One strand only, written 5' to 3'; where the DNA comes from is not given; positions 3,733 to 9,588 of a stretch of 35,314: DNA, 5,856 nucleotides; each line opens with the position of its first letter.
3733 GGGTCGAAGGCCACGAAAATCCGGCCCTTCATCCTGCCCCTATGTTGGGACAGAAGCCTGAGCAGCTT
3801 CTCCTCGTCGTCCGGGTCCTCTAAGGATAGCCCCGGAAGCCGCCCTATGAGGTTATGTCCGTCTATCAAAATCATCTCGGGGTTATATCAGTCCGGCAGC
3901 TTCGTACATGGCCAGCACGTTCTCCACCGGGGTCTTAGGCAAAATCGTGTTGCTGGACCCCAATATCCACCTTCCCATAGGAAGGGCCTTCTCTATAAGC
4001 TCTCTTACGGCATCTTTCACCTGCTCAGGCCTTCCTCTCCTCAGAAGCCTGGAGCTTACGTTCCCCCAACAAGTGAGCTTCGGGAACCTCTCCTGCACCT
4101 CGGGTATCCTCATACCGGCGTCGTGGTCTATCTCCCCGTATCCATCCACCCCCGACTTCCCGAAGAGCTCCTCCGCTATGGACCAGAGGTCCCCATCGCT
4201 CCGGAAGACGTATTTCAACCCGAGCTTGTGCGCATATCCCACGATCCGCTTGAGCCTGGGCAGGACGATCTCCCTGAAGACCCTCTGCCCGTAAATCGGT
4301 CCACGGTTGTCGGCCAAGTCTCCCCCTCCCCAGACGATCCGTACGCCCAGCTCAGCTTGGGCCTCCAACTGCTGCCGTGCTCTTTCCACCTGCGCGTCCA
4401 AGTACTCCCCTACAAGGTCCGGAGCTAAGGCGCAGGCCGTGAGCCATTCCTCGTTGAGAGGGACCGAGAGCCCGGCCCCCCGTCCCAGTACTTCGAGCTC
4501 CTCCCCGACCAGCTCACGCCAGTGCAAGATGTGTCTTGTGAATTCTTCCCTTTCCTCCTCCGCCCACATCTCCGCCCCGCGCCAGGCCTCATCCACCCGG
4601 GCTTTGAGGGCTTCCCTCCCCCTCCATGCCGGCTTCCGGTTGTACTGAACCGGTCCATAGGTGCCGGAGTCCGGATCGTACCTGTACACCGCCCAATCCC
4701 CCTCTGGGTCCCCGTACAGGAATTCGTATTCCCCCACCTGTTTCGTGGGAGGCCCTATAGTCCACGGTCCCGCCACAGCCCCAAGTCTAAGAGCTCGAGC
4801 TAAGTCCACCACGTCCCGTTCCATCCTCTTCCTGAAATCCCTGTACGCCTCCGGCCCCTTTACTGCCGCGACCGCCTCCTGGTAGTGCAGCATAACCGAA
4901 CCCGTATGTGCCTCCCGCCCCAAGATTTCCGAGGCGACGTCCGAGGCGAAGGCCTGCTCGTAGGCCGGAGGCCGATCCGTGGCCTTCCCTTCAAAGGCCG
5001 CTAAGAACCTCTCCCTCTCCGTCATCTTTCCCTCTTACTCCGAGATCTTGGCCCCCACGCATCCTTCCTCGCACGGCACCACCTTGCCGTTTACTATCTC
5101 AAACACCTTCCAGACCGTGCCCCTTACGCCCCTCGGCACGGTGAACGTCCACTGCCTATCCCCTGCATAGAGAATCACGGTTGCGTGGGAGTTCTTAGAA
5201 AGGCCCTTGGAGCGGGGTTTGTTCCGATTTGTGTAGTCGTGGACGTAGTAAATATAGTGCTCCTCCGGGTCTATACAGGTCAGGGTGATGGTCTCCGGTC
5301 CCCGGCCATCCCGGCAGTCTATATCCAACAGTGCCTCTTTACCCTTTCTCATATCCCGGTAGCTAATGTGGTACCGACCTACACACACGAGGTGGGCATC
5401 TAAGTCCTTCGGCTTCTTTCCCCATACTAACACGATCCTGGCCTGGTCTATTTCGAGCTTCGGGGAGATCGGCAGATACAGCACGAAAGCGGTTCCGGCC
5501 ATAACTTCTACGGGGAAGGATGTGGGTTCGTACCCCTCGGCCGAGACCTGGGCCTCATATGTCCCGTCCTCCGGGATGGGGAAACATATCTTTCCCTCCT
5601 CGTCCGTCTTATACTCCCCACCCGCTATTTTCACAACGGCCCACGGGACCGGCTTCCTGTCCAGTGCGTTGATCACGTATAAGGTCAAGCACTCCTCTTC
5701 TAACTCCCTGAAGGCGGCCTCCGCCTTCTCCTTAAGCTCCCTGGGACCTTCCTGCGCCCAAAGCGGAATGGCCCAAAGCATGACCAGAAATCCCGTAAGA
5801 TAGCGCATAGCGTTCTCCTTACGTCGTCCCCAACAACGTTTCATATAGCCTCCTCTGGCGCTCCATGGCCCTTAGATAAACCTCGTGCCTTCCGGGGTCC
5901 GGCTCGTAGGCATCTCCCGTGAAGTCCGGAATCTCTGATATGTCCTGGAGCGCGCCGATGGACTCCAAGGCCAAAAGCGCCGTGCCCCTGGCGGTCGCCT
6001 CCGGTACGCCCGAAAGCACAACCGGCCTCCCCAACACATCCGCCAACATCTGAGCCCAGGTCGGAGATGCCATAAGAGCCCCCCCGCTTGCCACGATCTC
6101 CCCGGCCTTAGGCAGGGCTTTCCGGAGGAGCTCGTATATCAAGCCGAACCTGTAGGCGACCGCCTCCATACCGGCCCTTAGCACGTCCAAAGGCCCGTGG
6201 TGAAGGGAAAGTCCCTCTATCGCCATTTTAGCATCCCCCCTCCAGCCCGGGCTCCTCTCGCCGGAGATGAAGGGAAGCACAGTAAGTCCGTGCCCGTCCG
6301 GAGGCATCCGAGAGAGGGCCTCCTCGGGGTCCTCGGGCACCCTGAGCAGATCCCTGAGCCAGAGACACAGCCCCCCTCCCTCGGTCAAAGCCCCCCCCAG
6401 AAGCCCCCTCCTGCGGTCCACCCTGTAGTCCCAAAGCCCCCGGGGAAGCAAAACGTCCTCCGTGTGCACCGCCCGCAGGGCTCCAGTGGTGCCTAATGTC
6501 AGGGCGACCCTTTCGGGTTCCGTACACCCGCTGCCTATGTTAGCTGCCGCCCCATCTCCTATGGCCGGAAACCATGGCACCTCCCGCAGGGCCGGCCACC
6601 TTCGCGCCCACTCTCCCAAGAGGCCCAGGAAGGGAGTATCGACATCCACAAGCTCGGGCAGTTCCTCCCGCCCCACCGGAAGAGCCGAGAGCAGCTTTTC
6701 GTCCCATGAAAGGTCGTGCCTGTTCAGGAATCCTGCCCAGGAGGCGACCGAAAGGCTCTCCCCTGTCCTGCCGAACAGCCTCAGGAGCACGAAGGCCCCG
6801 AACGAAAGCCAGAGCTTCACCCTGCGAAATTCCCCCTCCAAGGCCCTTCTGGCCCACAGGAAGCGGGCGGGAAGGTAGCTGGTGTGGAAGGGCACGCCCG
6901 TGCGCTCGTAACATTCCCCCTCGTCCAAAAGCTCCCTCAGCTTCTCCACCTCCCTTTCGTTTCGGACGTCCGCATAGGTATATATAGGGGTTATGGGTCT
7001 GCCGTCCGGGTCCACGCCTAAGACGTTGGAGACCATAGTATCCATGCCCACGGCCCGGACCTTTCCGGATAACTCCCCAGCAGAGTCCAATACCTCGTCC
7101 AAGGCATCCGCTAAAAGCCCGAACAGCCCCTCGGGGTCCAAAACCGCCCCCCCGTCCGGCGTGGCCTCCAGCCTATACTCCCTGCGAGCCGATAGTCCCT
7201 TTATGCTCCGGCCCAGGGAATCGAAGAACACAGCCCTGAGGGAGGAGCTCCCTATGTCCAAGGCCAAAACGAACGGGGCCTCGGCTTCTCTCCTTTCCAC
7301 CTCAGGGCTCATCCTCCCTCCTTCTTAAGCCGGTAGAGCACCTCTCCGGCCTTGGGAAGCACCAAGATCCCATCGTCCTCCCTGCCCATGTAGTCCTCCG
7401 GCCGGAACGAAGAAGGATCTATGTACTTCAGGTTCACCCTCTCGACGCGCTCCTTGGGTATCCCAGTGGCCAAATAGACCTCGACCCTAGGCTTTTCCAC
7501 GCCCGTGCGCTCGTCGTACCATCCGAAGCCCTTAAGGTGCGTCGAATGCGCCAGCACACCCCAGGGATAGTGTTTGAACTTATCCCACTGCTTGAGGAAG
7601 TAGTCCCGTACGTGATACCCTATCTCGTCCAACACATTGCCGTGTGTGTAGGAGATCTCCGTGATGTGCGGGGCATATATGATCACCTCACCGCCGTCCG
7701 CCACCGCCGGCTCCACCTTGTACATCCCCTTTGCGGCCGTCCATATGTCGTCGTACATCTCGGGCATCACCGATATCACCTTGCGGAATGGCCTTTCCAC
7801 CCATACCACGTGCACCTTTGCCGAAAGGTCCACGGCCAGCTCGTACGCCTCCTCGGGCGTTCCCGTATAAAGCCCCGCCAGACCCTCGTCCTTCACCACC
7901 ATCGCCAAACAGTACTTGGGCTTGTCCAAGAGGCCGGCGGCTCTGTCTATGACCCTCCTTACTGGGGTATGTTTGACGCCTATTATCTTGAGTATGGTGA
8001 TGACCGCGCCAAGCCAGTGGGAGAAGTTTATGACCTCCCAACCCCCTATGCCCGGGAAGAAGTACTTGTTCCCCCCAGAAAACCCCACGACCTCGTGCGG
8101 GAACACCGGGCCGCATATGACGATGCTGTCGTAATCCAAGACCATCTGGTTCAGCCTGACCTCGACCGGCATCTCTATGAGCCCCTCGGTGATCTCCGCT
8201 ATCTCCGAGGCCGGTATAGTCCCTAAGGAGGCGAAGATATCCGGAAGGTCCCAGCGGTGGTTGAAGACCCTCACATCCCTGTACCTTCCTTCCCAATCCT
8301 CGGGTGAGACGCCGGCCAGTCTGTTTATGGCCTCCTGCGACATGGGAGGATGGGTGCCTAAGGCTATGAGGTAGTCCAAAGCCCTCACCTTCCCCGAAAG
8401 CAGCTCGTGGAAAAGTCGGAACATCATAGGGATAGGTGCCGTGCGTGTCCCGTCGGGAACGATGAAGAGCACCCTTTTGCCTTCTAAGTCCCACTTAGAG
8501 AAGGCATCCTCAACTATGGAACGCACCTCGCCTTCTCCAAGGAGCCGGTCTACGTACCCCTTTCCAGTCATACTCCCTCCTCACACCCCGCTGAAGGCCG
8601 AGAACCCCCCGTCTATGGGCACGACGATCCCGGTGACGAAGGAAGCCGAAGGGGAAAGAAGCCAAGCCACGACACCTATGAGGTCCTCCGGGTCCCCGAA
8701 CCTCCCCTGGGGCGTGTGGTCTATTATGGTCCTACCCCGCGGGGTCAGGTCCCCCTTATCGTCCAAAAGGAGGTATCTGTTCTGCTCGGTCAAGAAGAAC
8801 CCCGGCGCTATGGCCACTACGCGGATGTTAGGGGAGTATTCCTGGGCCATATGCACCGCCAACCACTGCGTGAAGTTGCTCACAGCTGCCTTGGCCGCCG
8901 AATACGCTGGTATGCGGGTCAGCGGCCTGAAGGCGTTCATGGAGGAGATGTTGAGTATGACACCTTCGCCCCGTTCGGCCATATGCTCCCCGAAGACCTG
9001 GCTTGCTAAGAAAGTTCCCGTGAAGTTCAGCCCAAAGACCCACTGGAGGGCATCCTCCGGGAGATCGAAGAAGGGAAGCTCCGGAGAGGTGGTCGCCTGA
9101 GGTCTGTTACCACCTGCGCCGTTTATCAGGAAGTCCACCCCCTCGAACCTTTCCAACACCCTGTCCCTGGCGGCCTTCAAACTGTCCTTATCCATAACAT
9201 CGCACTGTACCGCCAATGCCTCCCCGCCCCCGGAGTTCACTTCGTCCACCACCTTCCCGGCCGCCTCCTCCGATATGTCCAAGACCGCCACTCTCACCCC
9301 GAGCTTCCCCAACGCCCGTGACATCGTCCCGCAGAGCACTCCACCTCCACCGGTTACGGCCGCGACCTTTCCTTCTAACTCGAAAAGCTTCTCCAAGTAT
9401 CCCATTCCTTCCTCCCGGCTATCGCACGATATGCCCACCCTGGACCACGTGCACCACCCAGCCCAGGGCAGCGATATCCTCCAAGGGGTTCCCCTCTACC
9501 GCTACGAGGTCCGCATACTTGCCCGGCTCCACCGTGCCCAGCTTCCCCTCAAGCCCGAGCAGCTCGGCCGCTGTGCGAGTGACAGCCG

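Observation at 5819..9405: SDR / LarA-like / FGGY kinase trio: candidate hexuronate-to-gluconate route through a nickel-pincer 2-epimerase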

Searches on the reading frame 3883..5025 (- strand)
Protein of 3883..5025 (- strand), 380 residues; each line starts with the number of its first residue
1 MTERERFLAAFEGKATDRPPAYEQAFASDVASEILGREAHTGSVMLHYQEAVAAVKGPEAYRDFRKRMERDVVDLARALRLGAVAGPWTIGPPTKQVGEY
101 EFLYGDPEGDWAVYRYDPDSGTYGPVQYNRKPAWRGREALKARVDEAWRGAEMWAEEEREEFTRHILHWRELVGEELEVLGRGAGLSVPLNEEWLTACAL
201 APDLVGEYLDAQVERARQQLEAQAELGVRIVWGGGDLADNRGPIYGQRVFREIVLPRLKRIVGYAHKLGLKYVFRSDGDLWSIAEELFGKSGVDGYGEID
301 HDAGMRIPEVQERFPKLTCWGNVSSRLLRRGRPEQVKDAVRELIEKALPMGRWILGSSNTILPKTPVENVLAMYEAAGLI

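Call 3: search_protein_families(library=pfam, proteins=[window:3883-5025:-])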
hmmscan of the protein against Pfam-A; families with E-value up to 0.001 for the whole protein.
window:3883-5025:- (380 aa): 1 family
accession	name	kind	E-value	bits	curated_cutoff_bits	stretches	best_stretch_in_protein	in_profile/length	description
PF01208.23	URO-D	-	4.6e-19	69.1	23.9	1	192-377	163-343/346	Uroporphyrinogen decarboxylase (URO-D)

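Call 4: search_protein_families(library=ncbifam, proteins=[window:3883-5025:-])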
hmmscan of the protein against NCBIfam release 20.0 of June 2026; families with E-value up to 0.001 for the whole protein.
window:3883-5025:- (380 aa): 4 families
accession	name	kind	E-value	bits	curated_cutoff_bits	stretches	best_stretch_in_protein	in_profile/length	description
NF004889.0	PRK06252.1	subfamily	3.9e-13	49.1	244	1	192-377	159-333/340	methylcobalamin:coenzyme M methyltransferase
TIGR01463.1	mtaA_cmuA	subfamily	4.6e-07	29.4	235.4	1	192-377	158-335/340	MtaA/CmuA family methyltransferase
NF040654.1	MtaA_Meth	equivalog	3.7e-06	26.1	400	1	192-376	157-331/337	methylcobamide:CoM methyltransferase MtaA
NF041608.1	methylcob_mtaseMtbA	equivalog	9.6e-05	21.6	600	1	244-377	208-334/339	methylcobamide:CoM methyltransferase MtbA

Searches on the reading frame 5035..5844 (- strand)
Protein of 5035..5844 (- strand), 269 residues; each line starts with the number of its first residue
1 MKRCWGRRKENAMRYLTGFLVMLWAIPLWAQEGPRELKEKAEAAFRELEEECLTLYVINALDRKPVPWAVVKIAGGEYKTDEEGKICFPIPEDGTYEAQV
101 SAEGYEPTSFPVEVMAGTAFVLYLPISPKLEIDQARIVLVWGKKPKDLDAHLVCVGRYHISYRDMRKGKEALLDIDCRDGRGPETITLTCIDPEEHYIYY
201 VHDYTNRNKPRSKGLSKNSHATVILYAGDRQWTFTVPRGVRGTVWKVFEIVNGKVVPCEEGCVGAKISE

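Call 3: search_protein_families(library=pfam, proteins=[window:5035-5844:-])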
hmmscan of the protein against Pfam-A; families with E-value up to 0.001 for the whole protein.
window:5035-5844:- (269 aa): 1 family
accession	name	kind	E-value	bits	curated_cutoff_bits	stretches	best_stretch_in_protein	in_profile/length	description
PF13620.12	CarboxypepD_reg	-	3.5e-06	27.7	32.3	1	56-119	5-74/82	Carboxypeptidase regulatory-like domain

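Call 4: search_protein_families(library=ncbifam, proteins=[window:5035-5844:-])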
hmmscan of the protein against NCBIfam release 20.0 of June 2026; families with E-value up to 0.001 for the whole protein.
window:5035-5844:- (269 aa): 0 families

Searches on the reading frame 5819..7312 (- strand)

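Call 3: search_protein_families(library=pfam, proteins=[window:5819-7312:-])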
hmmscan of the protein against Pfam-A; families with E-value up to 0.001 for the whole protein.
window:5819-7312:- (497 aa): 2 families
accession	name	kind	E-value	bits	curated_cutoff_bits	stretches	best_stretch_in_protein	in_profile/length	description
PF00370.27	FGGY_N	-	5.2e-28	98.7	28.8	1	15-260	2-245/245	FGGY family of carbohydrate kinases, N-terminal domain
PF02782.22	FGGY_C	-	3.5e-24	86.1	27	1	270-449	2-195/198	FGGY family of carbohydrate kinases, C-terminal domain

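Call 4: search_protein_families(library=ncbifam, proteins=[window:5819-7312:-])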
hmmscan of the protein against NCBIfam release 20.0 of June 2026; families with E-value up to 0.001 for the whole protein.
window:5819-7312:- (497 aa): 12 families
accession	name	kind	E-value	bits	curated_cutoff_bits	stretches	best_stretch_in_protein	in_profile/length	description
TIGR01314.1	gntK_FGGY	equivalog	7.6e-54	183.1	648.55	1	15-479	2-479/505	gluconokinase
TIGR01312.1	XylB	equivalog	2.2e-46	158.4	380.25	1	17-490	2-480/481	xylulokinase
TIGR01311.1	glycerol_kin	equivalog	4.5e-39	134.1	590.35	1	14-463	2-461/496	glycerol kinase GlpK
NF000756.0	PRK00047.1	subfamily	1.4e-32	112.7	498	1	12-463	4-463/502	glycerol kinase GlpK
NF008187.0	PRK10939.1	equivalog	4.7e-27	94.8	528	2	14-275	5-266/521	autoinducer-2 kinase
NF011601.0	PRK15027.1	equivalog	2.9e-25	88.6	912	1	75-494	59-480/484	xylulokinase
NF003154.0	PRK04123.1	equivalog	1.5e-20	73.5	428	1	330-492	370-536/554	ribulokinase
TIGR02628.1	fuculo_kin_coli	equivalog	1.2e-14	54.2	470.9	1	15-460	3-450/465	L-fuculokinase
TIGR01234.1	L-ribulokinase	equivalog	1.3e-12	47.3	583.25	1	330-461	363-494/536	ribulokinase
TIGR02627.1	rhamnulo_kin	equivalog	6.4e-09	34.9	527.95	1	17-275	2-253/454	rhamnulokinase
TIGR01315.1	5C_CHO_kinase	subfamily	7.2e-08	31.6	408.7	1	341-465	379-505/541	FGGY family pentulose kinase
NF007925.0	PRK10640.1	equivalog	6.1e-07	28.2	639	1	16-264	7-248/489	rhamnulokinase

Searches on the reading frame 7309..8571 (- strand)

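Call 3: search_protein_families(library=pfam, proteins=[window:7309-8571:-])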
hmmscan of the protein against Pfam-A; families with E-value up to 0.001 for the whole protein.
window:7309-8571:- (420 aa): 1 family
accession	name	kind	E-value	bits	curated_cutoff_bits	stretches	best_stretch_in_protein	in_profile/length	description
PF09861.14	Lar_N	-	3.3e-17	62.8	23.3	1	24-187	47-194/204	Lactate racemase N-terminal domain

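Call 4: search_protein_families(library=ncbifam, proteins=[window:7309-8571:-])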
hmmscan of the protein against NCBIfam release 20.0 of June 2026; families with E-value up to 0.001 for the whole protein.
window:7309-8571:- (420 aa): 5 families
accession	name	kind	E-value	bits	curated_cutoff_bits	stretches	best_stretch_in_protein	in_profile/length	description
NF052594.1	NPN_18_hexonate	equivalog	8.3e-58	196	500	1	12-407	6-394/411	nickel-dependent putative hexonate epimerase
NF052593.1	NPN_racem_MAR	equivalog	1.6e-23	83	500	1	30-300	57-312/415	nickel-dependent malate racemase, LarAH6 family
NF052595.1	NPN_LarAH5_MAR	equivalog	2.7e-15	56.3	462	1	30-301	56-312/415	nickel-dependent malate racemase, LarAH5 family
NF033504.2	Ni_dep_LarA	equivalog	8.1e-15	54.4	460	1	30-300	60-315/422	nickel-dependent lactate racemase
NF052525.1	NPN_LarAH10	equivalog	1.1e-12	47.4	540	1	30-298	59-321/426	NPN-dependent 2-hydroxyacid racemase, LarAH10 family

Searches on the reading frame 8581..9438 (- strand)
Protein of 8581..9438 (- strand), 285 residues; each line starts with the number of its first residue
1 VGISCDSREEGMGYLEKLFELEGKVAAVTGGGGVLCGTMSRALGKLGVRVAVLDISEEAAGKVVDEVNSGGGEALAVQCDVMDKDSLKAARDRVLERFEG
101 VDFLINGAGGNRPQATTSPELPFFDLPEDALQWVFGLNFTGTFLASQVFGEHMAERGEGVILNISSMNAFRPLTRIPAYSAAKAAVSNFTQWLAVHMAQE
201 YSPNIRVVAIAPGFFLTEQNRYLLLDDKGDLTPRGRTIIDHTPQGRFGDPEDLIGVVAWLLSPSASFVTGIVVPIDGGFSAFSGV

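Call 3: search_protein_families(library=pfam, proteins=[window:8581-9438:-])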
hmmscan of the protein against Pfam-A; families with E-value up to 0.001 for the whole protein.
window:8581-9438:- (285 aa): 3 families
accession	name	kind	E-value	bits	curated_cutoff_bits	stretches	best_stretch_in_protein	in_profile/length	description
PF00106.31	adh_short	-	6e-44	150.3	26.6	1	24-222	1-189/195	short chain dehydrogenase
PF13561.12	adh_short_C2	-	1.3e-42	146.5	27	1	39-280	12-236/236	Enoyl-(Acyl carrier protein) reductase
PF08659.16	KR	-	7.9e-05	23.1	22.6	1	28-192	5-162/180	KR domain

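Call 4: search_protein_families(library=ncbifam, proteins=[window:8581-9438:-])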
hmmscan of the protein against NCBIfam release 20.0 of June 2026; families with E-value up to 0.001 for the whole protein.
window:8581-9438:- (285 aa): 217 families (the best 25 are shown)
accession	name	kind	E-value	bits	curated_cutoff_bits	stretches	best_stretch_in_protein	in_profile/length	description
NF006132.0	PRK08277.1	subfamily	2.8e-114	381.2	281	1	15-285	2-280/280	D-mannonate oxidoreductase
NF005559.1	PRK07231.1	subfamily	2.7e-53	181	215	1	21-279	2-247/249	glucose 1-dehydrogenase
NF006070.0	PRK08213.1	subfamily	3.4e-50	171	279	1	15-281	4-258/259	gluconate 5-dehydrogenase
NF004773.0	PRK06113.1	equivalog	3e-47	161.2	367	1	17-278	5-249/255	7-alpha-hydroxysteroid dehydrogenase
NF005853.0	PRK07774.1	equivalog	1.4e-45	155.6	303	1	19-279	2-246/250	SDR family oxidoreductase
NF004791.0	PRK06138.1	equivalog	2.3e-43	148.3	312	1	20-281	2-251/252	SDR family oxidoreductase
TIGR01832.1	kduD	equivalog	1.2e-41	142.9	338.85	1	19-280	1-246/248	2-dehydro-3-deoxy-D-gluconate 5-dehydrogenase KduD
NF005983.0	PRK08085.1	equivalog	7.2e-41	140.5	408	1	16-280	2-251/254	gluconate 5-dehydrogenase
NF005390.0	PRK06935.1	equivalog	9e-41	139.9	369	1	12-279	4-255/258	2-dehydro-3-deoxy-D-gluconate 5-dehydrogenase KduD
NF053701.1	CsHdxCHCADhChcB2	equivalog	9.4e-40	136.7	350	1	21-281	1-244/245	cis-4-hydroxycyclohexanecarboxylate dehydrogenase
NF004198.0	PRK05653.1-3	equivalog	1.9e-39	135.6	296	1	21-279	5-246/248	3-oxoacyl-ACP reductase FabG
NF005309.0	PRK06841.1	subfamily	2e-39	135.6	286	1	15-280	7-253/255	GolD/DthD family dehydrogenase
NF009466.0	PRK12826.1-2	subfamily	2.1e-39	135.5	222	1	24-279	4-244/248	3-oxoacyl-ACP reductase FabG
NF005488.0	PRK07097.1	equivalog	1.5e-38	132.4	369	1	16-283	3-261/266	gluconate 5-dehydrogenase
NF004774.0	PRK06114.1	equivalog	2.2e-38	132.1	360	1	16-281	9-261/262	SDR family oxidoreductase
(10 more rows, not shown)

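Call 20: search_solved_structures(query=window:8581-9405:-, max_evalue=1e-20)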
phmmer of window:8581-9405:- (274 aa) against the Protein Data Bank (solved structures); distinct sequences matched with E-value up to 1e-20: 133 (the best 60 are shown).
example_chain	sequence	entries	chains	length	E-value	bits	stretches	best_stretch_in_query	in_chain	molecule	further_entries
4wuv_A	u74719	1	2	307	2.3e-74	253.3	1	9-274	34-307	2-hydroxycyclohexanecarboxyl-CoA dehydrogenase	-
1ahh_A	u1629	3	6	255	3.3e-36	128.2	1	9-267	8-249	7 ALPHA-HYDROXYSTEROID DEHYDROGENASE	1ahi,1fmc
3gaf_A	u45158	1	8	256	3.5e-36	128.1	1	5-267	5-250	7-ALPHA-HYDROXYSTEROID DEHYDROGENASE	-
7eny_A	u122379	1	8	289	4.7e-36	127.7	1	9-267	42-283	7alpha-hydroxysteroid dehydrogenase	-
8hax_A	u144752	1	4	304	5.7e-36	127.4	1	5-267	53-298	7-alpha-hydroxysteroid dehydrogenase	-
8hdi_A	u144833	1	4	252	5.9e-36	127.4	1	8-267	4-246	7-alpha-hydroxysteroid dehydrogenase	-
8hs4_A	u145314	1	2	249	6.7e-36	127.2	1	8-267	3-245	7-alpha-hydroxysteroid dehydrogenase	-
8hdn_A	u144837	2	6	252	1.4e-35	126.1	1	8-267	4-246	7-alpha-hydroxysteroid dehydrogenase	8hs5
8hs9_E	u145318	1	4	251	1.5e-35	126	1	8-267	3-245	7-alpha-hydroxysteroid dehydrogenase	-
8hs6_A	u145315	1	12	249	4.2e-35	124.6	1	8-267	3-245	7-alpha-hydroxysteroid dehydrogenase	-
8hsa_G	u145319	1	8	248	6.5e-35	123.9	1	8-267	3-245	7-alpha-hydroxysteroid dehydrogenase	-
8hde_A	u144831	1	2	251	9.7e-35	123.4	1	8-267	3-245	7-alpha-hydroxysteroid dehydrogenase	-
8sy8_A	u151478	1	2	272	5e-34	121.1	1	9-268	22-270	4-formylbenzenesulfonate dehydrogenase TsaC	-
3ak4_A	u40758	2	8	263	4.9e-32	114.5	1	4-268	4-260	NADH-dependent quinuclidinone reductase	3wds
3qiv_A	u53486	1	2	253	9.2e-32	113.6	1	10-267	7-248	short-chain dehydrogenase or 3-oxoacyl-[acyl-carrier-protein] reductase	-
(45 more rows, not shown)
